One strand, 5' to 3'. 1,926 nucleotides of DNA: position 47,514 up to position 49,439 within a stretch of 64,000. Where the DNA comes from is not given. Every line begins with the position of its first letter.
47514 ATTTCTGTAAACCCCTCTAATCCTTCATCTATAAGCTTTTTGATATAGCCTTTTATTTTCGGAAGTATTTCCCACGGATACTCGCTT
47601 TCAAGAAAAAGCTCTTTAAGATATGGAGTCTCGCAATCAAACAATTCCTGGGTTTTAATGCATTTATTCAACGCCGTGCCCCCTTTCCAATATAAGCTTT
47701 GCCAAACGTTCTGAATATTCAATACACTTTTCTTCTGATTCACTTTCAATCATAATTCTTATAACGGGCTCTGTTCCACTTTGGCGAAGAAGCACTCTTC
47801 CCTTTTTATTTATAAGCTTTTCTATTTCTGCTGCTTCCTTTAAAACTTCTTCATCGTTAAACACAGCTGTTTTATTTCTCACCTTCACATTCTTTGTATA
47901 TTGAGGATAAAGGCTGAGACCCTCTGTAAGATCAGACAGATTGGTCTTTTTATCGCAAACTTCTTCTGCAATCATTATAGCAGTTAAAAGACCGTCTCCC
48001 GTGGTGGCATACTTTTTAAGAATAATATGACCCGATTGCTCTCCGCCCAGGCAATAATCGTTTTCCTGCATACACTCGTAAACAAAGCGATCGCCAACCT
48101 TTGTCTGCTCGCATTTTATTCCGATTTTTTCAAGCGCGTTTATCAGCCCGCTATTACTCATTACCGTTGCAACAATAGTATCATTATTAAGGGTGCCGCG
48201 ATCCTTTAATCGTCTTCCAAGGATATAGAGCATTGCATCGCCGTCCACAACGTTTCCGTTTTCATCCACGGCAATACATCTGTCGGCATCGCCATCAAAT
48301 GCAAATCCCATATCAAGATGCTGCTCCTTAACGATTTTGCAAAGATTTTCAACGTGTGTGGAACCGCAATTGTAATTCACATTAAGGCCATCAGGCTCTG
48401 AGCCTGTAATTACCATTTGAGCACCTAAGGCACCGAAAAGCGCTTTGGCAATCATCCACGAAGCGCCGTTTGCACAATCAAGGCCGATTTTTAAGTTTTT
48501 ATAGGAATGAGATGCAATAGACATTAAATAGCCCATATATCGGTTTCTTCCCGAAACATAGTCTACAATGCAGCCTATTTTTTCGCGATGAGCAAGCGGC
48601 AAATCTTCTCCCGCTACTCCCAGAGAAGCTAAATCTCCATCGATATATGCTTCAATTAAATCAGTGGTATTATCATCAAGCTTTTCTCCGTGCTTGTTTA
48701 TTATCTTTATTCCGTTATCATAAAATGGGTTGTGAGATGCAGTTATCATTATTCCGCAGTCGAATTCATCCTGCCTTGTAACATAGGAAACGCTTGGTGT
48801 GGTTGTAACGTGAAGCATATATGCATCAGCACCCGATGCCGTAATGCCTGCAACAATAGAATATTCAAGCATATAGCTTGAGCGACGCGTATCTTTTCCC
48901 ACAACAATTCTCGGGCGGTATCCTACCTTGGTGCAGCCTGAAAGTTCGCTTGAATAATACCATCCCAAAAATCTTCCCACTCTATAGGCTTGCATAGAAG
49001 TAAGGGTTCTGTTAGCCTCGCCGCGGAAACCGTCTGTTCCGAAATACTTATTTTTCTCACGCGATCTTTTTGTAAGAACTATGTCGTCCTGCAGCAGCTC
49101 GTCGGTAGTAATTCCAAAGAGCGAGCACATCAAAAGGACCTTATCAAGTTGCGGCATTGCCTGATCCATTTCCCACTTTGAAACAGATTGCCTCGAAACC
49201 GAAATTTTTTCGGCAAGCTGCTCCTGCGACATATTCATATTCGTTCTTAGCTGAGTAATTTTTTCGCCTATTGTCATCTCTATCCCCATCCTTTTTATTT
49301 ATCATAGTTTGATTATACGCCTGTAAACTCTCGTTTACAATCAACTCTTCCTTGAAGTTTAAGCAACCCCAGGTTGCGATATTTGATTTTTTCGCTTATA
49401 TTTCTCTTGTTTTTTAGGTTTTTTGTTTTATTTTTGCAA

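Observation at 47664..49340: Phosphoglucosamine mutase fused to an N-terminal XRE-family DNA-binding domain, with a matching palindrome in its own promoter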

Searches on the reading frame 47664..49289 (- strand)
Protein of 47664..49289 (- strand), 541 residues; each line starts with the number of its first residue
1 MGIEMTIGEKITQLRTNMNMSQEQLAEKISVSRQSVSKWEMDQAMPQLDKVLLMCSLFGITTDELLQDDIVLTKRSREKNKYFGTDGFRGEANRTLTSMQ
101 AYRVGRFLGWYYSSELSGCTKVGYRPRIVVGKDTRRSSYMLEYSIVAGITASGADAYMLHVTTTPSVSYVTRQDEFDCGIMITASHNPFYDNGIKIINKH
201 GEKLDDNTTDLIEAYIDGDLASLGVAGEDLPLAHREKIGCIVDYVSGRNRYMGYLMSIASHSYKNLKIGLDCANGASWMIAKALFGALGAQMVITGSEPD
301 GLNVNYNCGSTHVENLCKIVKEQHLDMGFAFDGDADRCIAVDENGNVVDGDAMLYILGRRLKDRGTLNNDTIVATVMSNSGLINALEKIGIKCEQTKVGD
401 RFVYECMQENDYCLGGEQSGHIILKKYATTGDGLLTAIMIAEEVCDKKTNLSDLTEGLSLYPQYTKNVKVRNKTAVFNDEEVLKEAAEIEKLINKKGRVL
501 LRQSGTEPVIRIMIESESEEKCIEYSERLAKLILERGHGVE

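Call 3: search_protein_families(library=pfam, proteins=[window:47664-49289:-])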
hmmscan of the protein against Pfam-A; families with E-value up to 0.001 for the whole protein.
window:47664-49289:- (541 aa): 7 families
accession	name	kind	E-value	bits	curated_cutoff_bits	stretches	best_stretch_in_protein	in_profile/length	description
PF02878.22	PGM_PMM_I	-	1.7e-37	128.6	22.5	1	81-217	2-132/138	Phosphoglucomutase/phosphomannomutase, alpha/beta/alpha domain I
PF02880.22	PGM_PMM_III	-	9.5e-34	116.4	20.7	1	349-456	1-109/115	Phosphoglucomutase/phosphomannomutase, alpha/beta/alpha domain III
PF02879.22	PGM_PMM_II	-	4.9e-16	59.6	29.3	1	259-345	14-103/103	Phosphoglucomutase/phosphomannomutase, alpha/beta/alpha domain II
PF00408.26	PGM_PMM_IV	-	2.6e-14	53.4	23.1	1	467-531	3-67/68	Phosphoglucomutase/phosphomannomutase, C-terminal domain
PF01381.28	HTH_3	-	8.7e-14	51.7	23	1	13-65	3-55/55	Helix-turn-helix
PF12844.13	HTH_19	-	1.7e-09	37.9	30.2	1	8-67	1-60/64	Helix-turn-helix domain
PF13560.12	HTH_31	-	3e-07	31.1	27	1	8-65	3-61/64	Helix-turn-helix domain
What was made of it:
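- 47664..49277 (-): HTH-GlmM coding sequence, 537 aa plus stop. HTH is residues 1-62 (49092-49277), the variable linker is residues 63-76 (49050-49091), and GlmM is residues 77-537. Pfam HTH_3 plus PGM_PMM I-IV (call 3).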

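Call 6: find_homologous_proteins(query=window:47664-49289:-, max_evalue=1e-10)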
Query window:47664-49289:- (541 aa): 8000 proteins with E <= 1e-10 among 8000 candidates; the best 120 are listed.
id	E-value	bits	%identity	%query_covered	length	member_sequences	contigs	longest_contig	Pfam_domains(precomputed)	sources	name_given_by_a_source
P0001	0.0e+0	1212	100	99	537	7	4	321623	PF02878.23,PF00408.27,PF12844.14,PF01381.29,PF02879.23,PF13560.13,PF02880.23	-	-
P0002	0.0e+0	1051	85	99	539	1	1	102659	PF02878.23,PF00408.27,PF12844.14,PF01381.29,PF02879.23,PF13560.13,PF02880.23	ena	-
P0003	0.0e+0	1050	85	99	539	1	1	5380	PF02878.23,PF00408.27,PF12844.14,PF01381.29,PF02879.23,PF13560.13,PF02880.23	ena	-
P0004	0.0e+0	1046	84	99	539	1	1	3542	PF02878.23,PF00408.27,PF12844.14,PF01381.29,PF02879.23,PF13560.13,PF02880.23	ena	-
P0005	0.0e+0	1013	81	99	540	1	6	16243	PF02878.23,PF00408.27,PF12844.14,PF01381.29,PF02879.23,PF13560.13,PF02880.23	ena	-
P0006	0.0e+0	1012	81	99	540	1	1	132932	PF02878.23,PF00408.27,PF12844.14,PF01381.29,PF02879.23,PF13560.13,PF02880.23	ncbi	-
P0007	5.2e-298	1007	81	99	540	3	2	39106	PF02878.23,PF00408.27,PF12844.14,PF01381.29,PF02879.23,PF13560.13,PF02880.23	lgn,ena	-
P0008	3.3e-297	1004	81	99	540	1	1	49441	PF02878.23,PF00408.27,PF12844.14,PF01381.29,PF02879.23,PF13560.13,PF02880.23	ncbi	-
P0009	3.6e-294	994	80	99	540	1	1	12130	PF02878.23,PF00408.27,PF12844.14,PF01381.29,PF02879.23,PF13560.13,PF02880.23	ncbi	-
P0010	9.8e-294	993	79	99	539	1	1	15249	PF02878.23,PF00408.27,PF12844.14,PF01381.29,PF02879.23,PF13560.13,PF02880.23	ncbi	-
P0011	1.4e-293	992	79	99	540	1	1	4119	PF02878.23,PF00408.27,PF12844.14,PF01381.29,PF02879.23,PF13560.13,PF13443.13,PF02880.23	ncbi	-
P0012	1.6e-292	989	79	99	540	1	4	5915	PF02878.23,PF00408.27,PF12844.14,PF01381.29,PF02879.23,PF13560.13,PF02880.23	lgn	-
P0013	2.1e-292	988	80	99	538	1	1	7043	PF02878.23,PF00408.27,PF12844.14,PF01381.29,PF02879.23,PF13560.13,PF02880.23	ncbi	-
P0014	2.2e-292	988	80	99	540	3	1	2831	PF02878.23,PF00408.27,PF12844.14,PF01381.29,PF02879.23,PF13560.13,PF02880.23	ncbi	-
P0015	2.8e-292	988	79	99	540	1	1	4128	PF02878.23,PF00408.27,PF12844.14,PF01381.29,PF02879.23,PF13560.13,PF02880.23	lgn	-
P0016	2.9e-292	988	80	99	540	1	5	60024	PF02878.23,PF00408.27,PF12844.14,PF01381.29,PF02879.23,PF13560.13,PF02880.23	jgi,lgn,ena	-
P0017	2.9e-292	988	80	99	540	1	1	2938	PF02878.23,PF00408.27,PF12844.14,PF01381.29,PF02879.23,PF13560.13,PF02880.23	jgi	-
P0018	1.4e-291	986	78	99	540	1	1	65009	PF02878.23,PF00408.27,PF12844.14,PF01381.29,PF02879.23,PF13560.13,PF02880.23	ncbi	-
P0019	2.4e-291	985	79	99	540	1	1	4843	PF02878.23,PF00408.27,PF12844.14,PF01381.29,PF02879.23,PF13560.13,PF02880.23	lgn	-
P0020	2.9e-291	985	78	99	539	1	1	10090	PF02878.23,PF00408.27,PF12844.14,PF01381.29,PF02879.23,PF13560.13,PF13443.13,PF02880.23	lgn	-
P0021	5.8e-291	984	80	99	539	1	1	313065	PF02878.23,PF00408.27,PF12844.14,PF01381.29,PF02879.23,PF13560.13,PF02880.23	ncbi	-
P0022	6.0e-291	984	78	99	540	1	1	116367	PF02878.23,PF00408.27,PF12844.14,PF01381.29,PF02879.23,PF13560.13,PF02880.23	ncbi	-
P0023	6.5e-291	984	79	99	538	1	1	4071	PF02878.23,PF00408.27,PF12844.14,PF01381.29,PF02879.23,PF13560.13,PF02880.23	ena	-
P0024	1.0e-290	983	80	99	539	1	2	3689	PF02878.23,PF00408.27,PF12844.14,PF01381.29,PF02879.23,PF13560.13,PF02880.23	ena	-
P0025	1.5e-290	982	79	99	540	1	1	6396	PF02878.23,PF00408.27,PF12844.14,PF01381.29,PF02879.23,PF13560.13,PF02880.23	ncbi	-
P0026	2.2e-290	982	78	99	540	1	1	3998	PF02878.23,PF00408.27,PF12844.14,PF01381.29,PF02879.23,PF13560.13,PF02880.23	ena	-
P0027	2.4e-290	982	78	99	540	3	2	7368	PF02878.23,PF00408.27,PF12844.14,PF01381.29,PF02879.23,PF13560.13,PF02880.23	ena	-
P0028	2.9e-290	981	79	99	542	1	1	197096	PF02878.23,PF00408.27,PF12844.14,PF01381.29,PF02879.23,PF13560.13,PF02880.23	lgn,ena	-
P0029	4.1e-290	981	79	99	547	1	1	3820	PF02878.23,PF00408.27,PF12844.14,PF01381.29,PF02879.23,PF13560.13,PF02880.23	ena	-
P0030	5.0e-290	981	78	99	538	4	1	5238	PF02878.23,PF00408.27,PF12844.14,PF01381.29,PF02879.23,PF13560.13,PF02880.23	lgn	-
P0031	6.3e-290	980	78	99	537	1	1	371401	PF02878.23,PF00408.27,PF12844.14,PF01381.29,PF02879.23,PF13560.13,PF02880.23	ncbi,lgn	-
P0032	6.8e-290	980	78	99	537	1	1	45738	PF02878.23,PF00408.27,PF12844.14,PF01381.29,PF02879.23,PF13560.13,PF02880.23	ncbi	-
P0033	6.8e-290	980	79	99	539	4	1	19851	PF02878.23,PF00408.27,PF12844.14,PF01381.29,PF02879.23,PF13560.13,PF02880.23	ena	-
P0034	6.9e-290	980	77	99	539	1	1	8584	PF02878.23,PF00408.27,PF12844.14,PF01381.29,PF02879.23,PF13560.13,PF02880.23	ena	-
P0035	7.1e-290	980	79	99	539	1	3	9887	PF02878.23,PF00408.27,PF12844.14,PF01381.29,PF02879.23,PF13560.13,PF02880.23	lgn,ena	-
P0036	7.7e-290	980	78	99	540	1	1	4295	PF02878.23,PF00408.27,PF12844.14,PF01381.29,PF02879.23,PF13560.13,PF13443.13,PF02880.23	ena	-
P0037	8.2e-290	980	78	99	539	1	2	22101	PF02878.23,PF00408.27,PF12844.14,PF01381.29,PF02879.23,PF13560.13,PF02880.23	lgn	-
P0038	1.5e-289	979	79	99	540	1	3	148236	PF02878.23,PF00408.27,PF12844.14,PF01381.29,PF02879.23,PF07022.20,PF13560.13,PF02880.23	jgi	-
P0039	1.6e-289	979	79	99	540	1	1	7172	PF02878.23,PF00408.27,PF12844.14,PF01381.29,PF02879.23,PF13560.13,PF02880.23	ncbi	-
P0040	2.1e-289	979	79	99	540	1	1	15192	PF02878.23,PF00408.27,PF12844.14,PF01381.29,PF02879.23,PF13560.13,PF02880.23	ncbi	-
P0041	3.1e-289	978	79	99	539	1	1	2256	PF02878.23,PF00408.27,PF12844.14,PF01381.29,PF02879.23,PF13560.13,PF02880.23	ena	-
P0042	3.3e-289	978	79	99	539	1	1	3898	PF02878.23,PF00408.27,PF12844.14,PF01381.29,PF02879.23,PF13560.13,PF02880.23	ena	-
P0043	3.3e-289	978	79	99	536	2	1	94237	PF02878.23,PF00408.27,PF12844.14,PF01381.29,PF02879.23,PF13560.13,PF02880.23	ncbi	-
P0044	3.5e-289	978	79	99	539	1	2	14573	PF02878.23,PF00408.27,PF12844.14,PF01381.29,PF02879.23,PF13560.13,PF02880.23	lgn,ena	-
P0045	5.0e-289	977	78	99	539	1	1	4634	PF02878.23,PF00408.27,PF12844.14,PF01381.29,PF02879.23,PF13560.13,PF02880.23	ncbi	-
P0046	5.3e-289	977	79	99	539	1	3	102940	PF02878.23,PF00408.27,PF12844.14,PF01381.29,PF02879.23,PF13560.13,PF02880.23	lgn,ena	-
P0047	5.3e-289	977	78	99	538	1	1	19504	PF02878.23,PF00408.27,PF12844.14,PF01381.29,PF02879.23,PF13560.13,PF02880.23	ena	-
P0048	5.5e-289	977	79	99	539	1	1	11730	PF02878.23,PF00408.27,PF12844.14,PF01381.29,PF02879.23,PF13560.13,PF02880.23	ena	-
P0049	5.8e-289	977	79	99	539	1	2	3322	PF02878.23,PF00408.27,PF12844.14,PF01381.29,PF02879.23,PF13560.13,PF02880.23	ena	-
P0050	5.8e-289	977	79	99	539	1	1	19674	PF02878.23,PF00408.27,PF12844.14,PF01381.29,PF02879.23,PF13560.13,PF02880.23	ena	-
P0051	7.5e-289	977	78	99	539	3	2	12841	PF02878.23,PF00408.27,PF12844.14,PF01381.29,PF02879.23,PF13560.13,PF02880.23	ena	-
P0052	8.8e-289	977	78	99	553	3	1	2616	PF02878.23,PF00408.27,PF12844.14,PF01381.29,PF02879.23,PF13560.13,PF13443.13,PF02880.23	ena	-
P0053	1.2e-288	976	78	99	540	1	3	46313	PF02878.23,PF00408.27,PF12844.14,PF01381.29,PF02879.23,PF13560.13,PF02880.23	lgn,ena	-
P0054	1.3e-288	976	79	99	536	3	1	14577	PF02878.23,PF00408.27,PF12844.14,PF01381.29,PF02879.23,PF13560.13,PF02880.23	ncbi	-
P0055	1.3e-288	976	78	99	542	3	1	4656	PF02878.23,PF00408.27,PF12844.14,PF01381.29,PF02879.23,PF13560.13,PF02880.23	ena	-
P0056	1.5e-288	976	79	99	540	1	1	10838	PF02878.23,PF00408.27,PF12844.14,PF01381.29,PF02879.23,PF13560.13,PF13443.13,PF02880.23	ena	-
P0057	1.6e-288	976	79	99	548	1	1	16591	PF02878.23,PF00408.27,PF12844.14,PF01381.29,PF02879.23,PF13560.13,PF02880.23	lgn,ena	-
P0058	1.9e-288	975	79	99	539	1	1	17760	PF02878.23,PF00408.27,PF12844.14,PF01381.29,PF02879.23,PF13560.13,PF02880.23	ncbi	-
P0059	1.9e-288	975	77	99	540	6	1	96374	PF02878.23,PF00408.27,PF12844.14,PF01381.29,PF02879.23,PF13560.13,PF02880.23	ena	-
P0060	2.0e-288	975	79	99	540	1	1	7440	PF02878.23,PF00408.27,PF12844.14,PF01381.29,PF02879.23,PF13560.13,PF02880.23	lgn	-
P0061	2.2e-288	975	77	99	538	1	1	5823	PF02878.23,PF00408.27,PF12844.14,PF01381.29,PF02879.23,PF13560.13,PF02880.23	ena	-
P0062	2.3e-288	975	79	99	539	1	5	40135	PF02878.23,PF00408.27,PF12844.14,PF01381.29,PF02879.23,PF13560.13,PF02880.23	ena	-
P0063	2.8e-288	975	79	99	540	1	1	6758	PF02878.23,PF00408.27,PF12844.14,PF01381.29,PF02879.23,PF13560.13,PF13443.13,PF02880.23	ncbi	-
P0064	2.9e-288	975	78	99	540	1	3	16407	PF02878.23,PF00408.27,PF12844.14,PF01381.29,PF02879.23,PF13560.13,PF02880.23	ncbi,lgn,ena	-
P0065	3.2e-288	975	79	99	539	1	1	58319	PF02878.23,PF00408.27,PF12844.14,PF01381.29,PF02879.23,PF13560.13,PF02880.23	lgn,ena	-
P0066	3.3e-288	975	78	99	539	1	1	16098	PF02878.23,PF00408.27,PF12844.14,PF01381.29,PF02879.23,PF13560.13,PF02880.23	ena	-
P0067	3.6e-288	975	77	99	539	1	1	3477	PF02878.23,PF00408.27,PF12844.14,PF01381.29,PF02879.23,PF13560.13,PF13443.13,PF02880.23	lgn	-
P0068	3.6e-288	975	79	99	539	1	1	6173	PF02878.23,PF00408.27,PF12844.14,PF01381.29,PF02879.23,PF13560.13,PF02880.23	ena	-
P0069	5.6e-288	974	79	99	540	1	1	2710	PF02878.23,PF00408.27,PF12844.14,PF01381.29,PF02879.23,PF13560.13,PF02880.23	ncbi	-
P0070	5.6e-288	974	79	99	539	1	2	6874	PF02878.23,PF00408.27,PF12844.14,PF01381.29,PF02879.23,PF13560.13,PF02880.23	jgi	-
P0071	5.8e-288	974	79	99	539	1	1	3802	PF02878.23,PF00408.27,PF12844.14,PF01381.29,PF02879.23,PF13560.13,PF02880.23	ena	-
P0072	6.3e-288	974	80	99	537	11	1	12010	PF02878.23,PF00408.27,PF12844.14,PF01381.29,PF02879.23,PF07022.20,PF13560.13,PF13443.13,PF02880.23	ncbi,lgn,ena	-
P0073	8.6e-288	973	79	99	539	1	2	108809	PF02878.23,PF00408.27,PF12844.14,PF01381.29,PF02879.23,PF13560.13,PF02880.23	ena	-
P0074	9.1e-288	973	78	99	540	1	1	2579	PF02878.23,PF00408.27,PF12844.14,PF01381.29,PF02879.23,PF13560.13,PF02880.23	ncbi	-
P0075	1.1e-287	973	78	99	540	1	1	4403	PF02878.23,PF00408.27,PF12844.14,PF01381.29,PF02879.23,PF13560.13,PF02880.23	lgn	-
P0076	1.2e-287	973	78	99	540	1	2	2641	PF02878.23,PF00408.27,PF12844.14,PF01381.29,PF02879.23,PF07022.20,PF13560.13,PF02880.23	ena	-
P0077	1.2e-287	973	78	99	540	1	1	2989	PF02878.23,PF00408.27,PF12844.14,PF01381.29,PF02879.23,PF13560.13,PF13443.13,PF02880.23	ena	-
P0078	1.3e-287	973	78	99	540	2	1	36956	PF02878.23,PF00408.27,PF12844.14,PF01381.29,PF02879.23,PF13560.13,PF02880.23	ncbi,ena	-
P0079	1.4e-287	973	78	99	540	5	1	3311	PF02878.23,PF00408.27,PF12844.14,PF01381.29,PF02879.23,PF13560.13,PF02880.23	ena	-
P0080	1.4e-287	973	78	99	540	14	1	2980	PF02878.23,PF00408.27,PF12844.14,PF01381.29,PF02879.23,PF13560.13,PF13443.13,PF02880.23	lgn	-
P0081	1.7e-287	972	78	99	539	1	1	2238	PF02878.23,PF00408.27,PF12844.14,PF01381.29,PF02879.23,PF13560.13,PF13443.13,PF02880.23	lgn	-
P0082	1.7e-287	972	78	99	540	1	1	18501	PF02878.23,PF00408.27,PF12844.14,PF01381.29,PF02879.23,PF13560.13,PF02880.23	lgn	-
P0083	1.7e-287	972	78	99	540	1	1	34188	PF02878.23,PF00408.27,PF12844.14,PF01381.29,PF02879.23,PF13560.13,PF02880.23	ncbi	-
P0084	1.8e-287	972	79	99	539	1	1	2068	PF02878.23,PF00408.27,PF12844.14,PF01381.29,PF02879.23,PF13560.13,PF02880.23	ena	-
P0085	1.8e-287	972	79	99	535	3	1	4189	PF02878.23,PF00408.27,PF12844.14,PF01381.29,PF02879.23,PF13560.13,PF02880.23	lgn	-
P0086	1.8e-287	972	77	99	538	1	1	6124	PF02878.23,PF00408.27,PF12844.14,PF01381.29,PF02879.23,PF13560.13,PF13443.13,PF02880.23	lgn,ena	-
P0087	2.0e-287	972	78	99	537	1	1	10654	PF02878.23,PF00408.27,PF12844.14,PF01381.29,PF02879.23,PF13560.13,PF02880.23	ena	-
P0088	2.0e-287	972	79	99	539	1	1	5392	PF02878.23,PF00408.27,PF12844.14,PF01381.29,PF02879.23,PF13560.13,PF02880.23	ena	-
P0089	2.7e-287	972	78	99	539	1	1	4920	PF02878.23,PF00408.27,PF12844.14,PF01381.29,PF02879.23,PF13560.13,PF02880.23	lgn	-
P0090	2.8e-287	972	77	99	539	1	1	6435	PF02878.23,PF00408.27,PF12844.14,PF01381.29,PF02879.23,PF13560.13,PF02880.23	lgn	-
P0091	3.0e-287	971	78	99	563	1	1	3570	PF02878.23,PF00408.27,PF12844.14,PF01381.29,PF02879.23,PF13560.13,PF02880.23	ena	-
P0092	3.1e-287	971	78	99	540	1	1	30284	PF02878.23,PF00408.27,PF12844.14,PF01381.29,PF02879.23,PF13560.13,PF13443.13,PF02880.23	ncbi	-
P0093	4.0e-287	971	78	99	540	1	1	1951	PF02878.23,PF00408.27,PF12844.14,PF01381.29,PF02879.23,PF13560.13,PF02880.23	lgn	-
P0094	4.1e-287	971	78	99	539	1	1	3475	PF02878.23,PF00408.27,PF12844.14,PF01381.29,PF02879.23,PF13560.13,PF13443.13,PF02880.23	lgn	-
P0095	4.2e-287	971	77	100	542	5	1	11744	PF02878.23,PF00408.27,PF12844.14,PF01381.29,PF02879.23,PF13560.13,PF13443.13,PF02880.23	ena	-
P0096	4.5e-287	971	77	99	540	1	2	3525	PF02878.23,PF00408.27,PF12844.14,PF01381.29,PF02879.23,PF07022.20,PF13560.13,PF13443.13,PF02880.23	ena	-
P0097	4.8e-287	971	78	99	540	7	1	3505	PF02878.23,PF00408.27,PF12844.14,PF01381.29,PF02879.23,PF13560.13,PF02880.23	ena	-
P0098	5.5e-287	971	78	99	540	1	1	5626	PF02878.23,PF00408.27,PF12844.14,PF01381.29,PF02879.23,PF13560.13,PF02880.23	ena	-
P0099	5.5e-287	971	79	99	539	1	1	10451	PF02878.23,PF00408.27,PF12844.14,PF01381.29,PF02879.23,PF13560.13,PF02880.23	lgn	-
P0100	6.6e-287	970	78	99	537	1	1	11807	PF02878.23,PF00408.27,PF12844.14,PF01381.29,PF02879.23,PF13560.13,PF13443.13,PF02880.23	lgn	-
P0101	6.7e-287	970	77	99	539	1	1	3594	PF02878.23,PF00408.27,PF12844.14,PF01381.29,PF02879.23,PF13560.13,PF13443.13,PF02880.23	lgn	-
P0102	6.8e-287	970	77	99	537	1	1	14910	PF02878.23,PF00408.27,PF12844.14,PF01381.29,PF02879.23,PF13560.13,PF02880.23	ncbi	-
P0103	6.9e-287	970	77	99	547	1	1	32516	PF02878.23,PF00408.27,PF12844.14,PF01381.29,PF02879.23,PF13560.13,PF02880.23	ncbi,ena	-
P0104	7.1e-287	970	78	99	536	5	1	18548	PF02878.23,PF00408.27,PF12844.14,PF01381.29,PF02879.23,PF13560.13,PF02880.23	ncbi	-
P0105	8.5e-287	970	78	99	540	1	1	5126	PF02878.23,PF00408.27,PF12844.14,PF01381.29,PF02879.23,PF13560.13,PF02880.23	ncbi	-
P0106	9.2e-287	970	78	99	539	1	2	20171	PF02878.23,PF00408.27,PF12844.14,PF01381.29,PF02879.23,PF13560.13,PF02880.23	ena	-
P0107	1.0e-286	970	78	99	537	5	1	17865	PF02878.23,PF00408.27,PF12844.14,PF01381.29,PF02879.23,PF13560.13,PF02880.23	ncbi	-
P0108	1.0e-286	970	78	99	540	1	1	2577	PF02878.23,PF00408.27,PF12844.14,PF01381.29,PF02879.23,PF13560.13,PF02880.23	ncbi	-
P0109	1.1e-286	970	78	99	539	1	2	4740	PF02878.23,PF00408.27,PF12844.14,PF01381.29,PF02879.23,PF07022.20,PF13560.13,PF13443.13,PF02880.23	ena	-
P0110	1.1e-286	970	78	99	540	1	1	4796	PF02878.23,PF00408.27,PF12844.14,PF01381.29,PF02879.23,PF13560.13,PF02880.23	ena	-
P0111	1.1e-286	970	78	99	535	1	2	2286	PF02878.23,PF00408.27,PF12844.14,PF01381.29,PF02879.23,PF13560.13,PF02880.23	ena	-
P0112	1.2e-286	970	79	99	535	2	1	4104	PF02878.23,PF00408.27,PF12844.14,PF01381.29,PF02879.23,PF13560.13,PF02880.23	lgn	-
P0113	1.2e-286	969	78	99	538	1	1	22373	PF02878.23,PF00408.27,PF12844.14,PF01381.29,PF02879.23,PF13560.13,PF02880.23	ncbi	-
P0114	1.3e-286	969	79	99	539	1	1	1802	PF02878.23,PF00408.27,PF12844.14,PF01381.29,PF02879.23,PF13560.13,PF02880.23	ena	-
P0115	1.4e-286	969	78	99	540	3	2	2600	PF02878.23,PF00408.27,PF12844.14,PF01381.29,PF02879.23,PF07022.20,PF13560.13,PF02880.23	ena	-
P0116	1.5e-286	969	78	99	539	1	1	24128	PF02878.23,PF00408.27,PF12844.14,PF01381.29,PF02879.23,PF13560.13,PF02880.23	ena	-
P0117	1.8e-286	969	78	99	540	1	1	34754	PF02878.23,PF00408.27,PF12844.14,PF01381.29,PF02879.23,PF13560.13,PF02880.23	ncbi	-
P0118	3.5e-286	968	77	99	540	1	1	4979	PF02878.23,PF00408.27,PF12844.14,PF01381.29,PF02879.23,PF13443.13,PF02880.23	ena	-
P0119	4.0e-286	968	78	99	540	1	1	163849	PF02878.23,PF00408.27,PF12844.14,PF01381.29,PF02879.23,PF13560.13,PF02880.23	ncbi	-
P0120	4.3e-286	968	78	99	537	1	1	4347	PF02878.23,PF00408.27,PF12844.14,PF01381.29,PF02879.23,PF13560.13,PF02880.23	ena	-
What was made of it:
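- All 120 best hits (77-100% identity) have HTH plus PGM domains (call 6).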

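Call 10: find_encoding_contigs(protein=P0001, flank=6000, max_places=4)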
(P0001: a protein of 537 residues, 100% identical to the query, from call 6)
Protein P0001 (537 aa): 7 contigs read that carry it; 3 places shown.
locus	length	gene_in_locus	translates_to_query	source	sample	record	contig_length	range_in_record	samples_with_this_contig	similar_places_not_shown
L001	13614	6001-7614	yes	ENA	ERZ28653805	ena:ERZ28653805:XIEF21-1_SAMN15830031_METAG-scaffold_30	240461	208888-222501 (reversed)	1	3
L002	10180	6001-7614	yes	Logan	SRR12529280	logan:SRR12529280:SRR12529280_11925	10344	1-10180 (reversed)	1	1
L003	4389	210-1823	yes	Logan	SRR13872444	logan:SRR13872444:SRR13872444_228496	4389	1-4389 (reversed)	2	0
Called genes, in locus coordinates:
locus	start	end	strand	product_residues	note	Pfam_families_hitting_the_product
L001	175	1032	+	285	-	PF00398:RrnaAD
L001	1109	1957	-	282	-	PF00165:HTH_AraC (weak), PF12833:HTH_18, PF00165:HTH_AraC (weak)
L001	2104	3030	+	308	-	-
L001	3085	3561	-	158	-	PF02590:SPOUT_MTase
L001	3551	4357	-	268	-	PF23023:Anti-Pycsar_Apyc1, PF00753:Lactamase_B, PF12706:Lactamase_B_2, PF16661:Lactamase_B_6 (weak)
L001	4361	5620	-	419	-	PF00275:EPSP_synthase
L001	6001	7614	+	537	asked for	PF01381:HTH_3, PF12844:HTH_19, PF13560:HTH_31 (weak), PF02878:PGM_PMM_I, PF02879:PGM_PMM_II, PF02880:PGM_PMM_III, PF00408:PGM_PMM_IV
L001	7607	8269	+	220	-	PF24894:Hexapep_GlmU (faint), PF25084:LbH_EIF2B, PF00132:Hexapep, PF25087:GMPPB_C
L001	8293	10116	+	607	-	PF13522:GATase_6, PF13537:GATase_7, PF01380:SIS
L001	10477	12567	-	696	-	-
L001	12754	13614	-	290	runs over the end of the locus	PF12833:HTH_18, PF00165:HTH_AraC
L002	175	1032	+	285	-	PF00398:RrnaAD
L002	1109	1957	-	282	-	PF00165:HTH_AraC (weak), PF12833:HTH_18, PF00165:HTH_AraC (weak)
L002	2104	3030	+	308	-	-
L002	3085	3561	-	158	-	PF02590:SPOUT_MTase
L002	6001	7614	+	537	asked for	PF01381:HTH_3, PF12844:HTH_19, PF13560:HTH_31 (weak), PF02878:PGM_PMM_I, PF02879:PGM_PMM_II, PF02880:PGM_PMM_III, PF00408:PGM_PMM_IV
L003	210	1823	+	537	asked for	PF01381:HTH_3, PF12844:HTH_19, PF13560:HTH_31 (weak), PF02878:PGM_PMM_I, PF02879:PGM_PMM_II, PF02880:PGM_PMM_III, PF00408:PGM_PMM_IV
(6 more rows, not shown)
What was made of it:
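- Independent assemblies give the identical protein (call 10).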
